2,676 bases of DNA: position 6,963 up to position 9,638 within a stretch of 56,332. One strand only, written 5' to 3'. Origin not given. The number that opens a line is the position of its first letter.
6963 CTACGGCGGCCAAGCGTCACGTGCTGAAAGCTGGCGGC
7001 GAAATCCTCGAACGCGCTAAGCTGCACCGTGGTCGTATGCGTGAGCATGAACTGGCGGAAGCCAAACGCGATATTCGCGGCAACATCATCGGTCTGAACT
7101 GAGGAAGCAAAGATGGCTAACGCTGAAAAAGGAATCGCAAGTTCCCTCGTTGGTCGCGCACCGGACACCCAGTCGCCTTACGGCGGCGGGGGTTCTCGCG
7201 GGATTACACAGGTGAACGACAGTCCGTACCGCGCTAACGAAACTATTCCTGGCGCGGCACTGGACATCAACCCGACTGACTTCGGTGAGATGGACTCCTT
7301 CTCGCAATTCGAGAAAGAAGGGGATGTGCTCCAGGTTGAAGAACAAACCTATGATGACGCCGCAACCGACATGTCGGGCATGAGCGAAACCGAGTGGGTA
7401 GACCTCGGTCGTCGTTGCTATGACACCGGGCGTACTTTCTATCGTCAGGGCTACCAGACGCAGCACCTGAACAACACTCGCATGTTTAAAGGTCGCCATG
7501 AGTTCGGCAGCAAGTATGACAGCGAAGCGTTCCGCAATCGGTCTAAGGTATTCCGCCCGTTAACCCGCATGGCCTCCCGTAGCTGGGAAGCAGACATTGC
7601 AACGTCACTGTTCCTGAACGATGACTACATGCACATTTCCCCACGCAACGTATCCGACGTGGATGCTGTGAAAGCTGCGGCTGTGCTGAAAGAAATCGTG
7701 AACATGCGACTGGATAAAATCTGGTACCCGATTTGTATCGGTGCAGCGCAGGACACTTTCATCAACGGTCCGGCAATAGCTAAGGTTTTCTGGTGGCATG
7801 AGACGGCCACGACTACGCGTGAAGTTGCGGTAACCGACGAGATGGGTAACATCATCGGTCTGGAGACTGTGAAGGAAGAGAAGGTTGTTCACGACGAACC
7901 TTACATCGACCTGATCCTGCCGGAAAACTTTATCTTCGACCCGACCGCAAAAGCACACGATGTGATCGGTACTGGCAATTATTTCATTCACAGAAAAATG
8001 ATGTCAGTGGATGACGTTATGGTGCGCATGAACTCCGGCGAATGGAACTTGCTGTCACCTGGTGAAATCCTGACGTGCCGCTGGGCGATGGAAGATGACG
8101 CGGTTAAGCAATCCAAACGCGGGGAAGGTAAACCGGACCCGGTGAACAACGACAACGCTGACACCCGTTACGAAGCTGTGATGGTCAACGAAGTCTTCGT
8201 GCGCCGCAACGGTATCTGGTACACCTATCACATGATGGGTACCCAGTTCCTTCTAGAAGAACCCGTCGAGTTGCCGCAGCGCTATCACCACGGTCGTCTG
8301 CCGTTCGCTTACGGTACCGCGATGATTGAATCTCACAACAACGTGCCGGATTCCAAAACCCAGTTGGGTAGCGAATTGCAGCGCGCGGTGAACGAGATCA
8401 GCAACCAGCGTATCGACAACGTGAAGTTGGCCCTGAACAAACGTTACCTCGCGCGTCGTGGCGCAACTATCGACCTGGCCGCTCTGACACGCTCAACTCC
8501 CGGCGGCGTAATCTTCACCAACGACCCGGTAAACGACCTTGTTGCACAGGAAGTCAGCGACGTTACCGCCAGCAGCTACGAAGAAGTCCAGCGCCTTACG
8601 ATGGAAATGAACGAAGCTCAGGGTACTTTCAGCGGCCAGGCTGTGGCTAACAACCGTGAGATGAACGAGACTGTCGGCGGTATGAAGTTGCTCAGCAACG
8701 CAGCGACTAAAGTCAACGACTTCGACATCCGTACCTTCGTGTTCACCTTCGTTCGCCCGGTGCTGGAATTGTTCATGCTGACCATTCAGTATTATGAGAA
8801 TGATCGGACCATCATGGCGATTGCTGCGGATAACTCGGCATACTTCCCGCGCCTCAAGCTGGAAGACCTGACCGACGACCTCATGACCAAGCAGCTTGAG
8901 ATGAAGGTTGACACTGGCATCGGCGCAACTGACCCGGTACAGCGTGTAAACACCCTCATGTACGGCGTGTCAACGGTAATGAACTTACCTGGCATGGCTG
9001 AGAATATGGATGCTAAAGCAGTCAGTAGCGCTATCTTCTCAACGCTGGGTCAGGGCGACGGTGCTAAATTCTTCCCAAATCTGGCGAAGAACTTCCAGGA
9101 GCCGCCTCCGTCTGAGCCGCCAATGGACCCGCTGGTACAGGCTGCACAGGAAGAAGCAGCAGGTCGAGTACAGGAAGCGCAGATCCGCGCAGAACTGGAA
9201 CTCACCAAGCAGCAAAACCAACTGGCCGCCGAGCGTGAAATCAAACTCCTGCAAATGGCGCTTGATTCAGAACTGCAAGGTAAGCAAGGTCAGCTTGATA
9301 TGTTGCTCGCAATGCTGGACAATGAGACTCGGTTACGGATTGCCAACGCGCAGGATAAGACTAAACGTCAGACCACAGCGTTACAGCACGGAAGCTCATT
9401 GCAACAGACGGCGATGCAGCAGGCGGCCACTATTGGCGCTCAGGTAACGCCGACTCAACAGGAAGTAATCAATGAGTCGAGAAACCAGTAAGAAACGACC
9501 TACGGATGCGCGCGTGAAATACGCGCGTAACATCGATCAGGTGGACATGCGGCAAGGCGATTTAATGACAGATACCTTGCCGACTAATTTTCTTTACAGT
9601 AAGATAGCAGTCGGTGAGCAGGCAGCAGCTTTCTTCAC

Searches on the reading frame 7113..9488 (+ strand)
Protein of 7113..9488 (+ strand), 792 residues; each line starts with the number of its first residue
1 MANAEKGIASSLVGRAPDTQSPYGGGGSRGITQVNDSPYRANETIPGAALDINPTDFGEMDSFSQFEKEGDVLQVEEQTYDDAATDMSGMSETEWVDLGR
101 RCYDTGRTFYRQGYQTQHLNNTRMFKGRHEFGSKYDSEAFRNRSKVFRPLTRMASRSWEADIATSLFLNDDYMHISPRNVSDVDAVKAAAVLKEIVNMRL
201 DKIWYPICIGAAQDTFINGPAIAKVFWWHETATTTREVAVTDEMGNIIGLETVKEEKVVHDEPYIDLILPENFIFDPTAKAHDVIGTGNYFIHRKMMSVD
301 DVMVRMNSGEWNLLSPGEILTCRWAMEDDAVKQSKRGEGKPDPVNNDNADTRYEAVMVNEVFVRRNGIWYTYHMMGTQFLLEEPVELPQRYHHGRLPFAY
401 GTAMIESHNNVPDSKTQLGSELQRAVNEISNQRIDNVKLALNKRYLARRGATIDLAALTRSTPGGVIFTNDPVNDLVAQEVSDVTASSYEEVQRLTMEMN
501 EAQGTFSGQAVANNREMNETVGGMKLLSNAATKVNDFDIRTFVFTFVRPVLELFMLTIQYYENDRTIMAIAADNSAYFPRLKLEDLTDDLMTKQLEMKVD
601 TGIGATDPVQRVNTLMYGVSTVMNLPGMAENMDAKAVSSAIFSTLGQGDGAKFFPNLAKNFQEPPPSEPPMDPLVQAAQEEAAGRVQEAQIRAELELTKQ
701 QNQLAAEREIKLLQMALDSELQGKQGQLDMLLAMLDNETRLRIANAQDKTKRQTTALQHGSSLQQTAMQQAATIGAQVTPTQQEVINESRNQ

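Call 99: search_protein_families(library=phrogs, proteins=[window:7113-9488:+])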
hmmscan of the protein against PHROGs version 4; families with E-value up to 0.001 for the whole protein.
window:7113-9488:+ (792 aa): 1 family
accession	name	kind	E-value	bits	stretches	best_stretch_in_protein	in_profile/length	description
phrog_1216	-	head and packaging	1.3e-23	84.4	1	136-780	53-710/714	portal protein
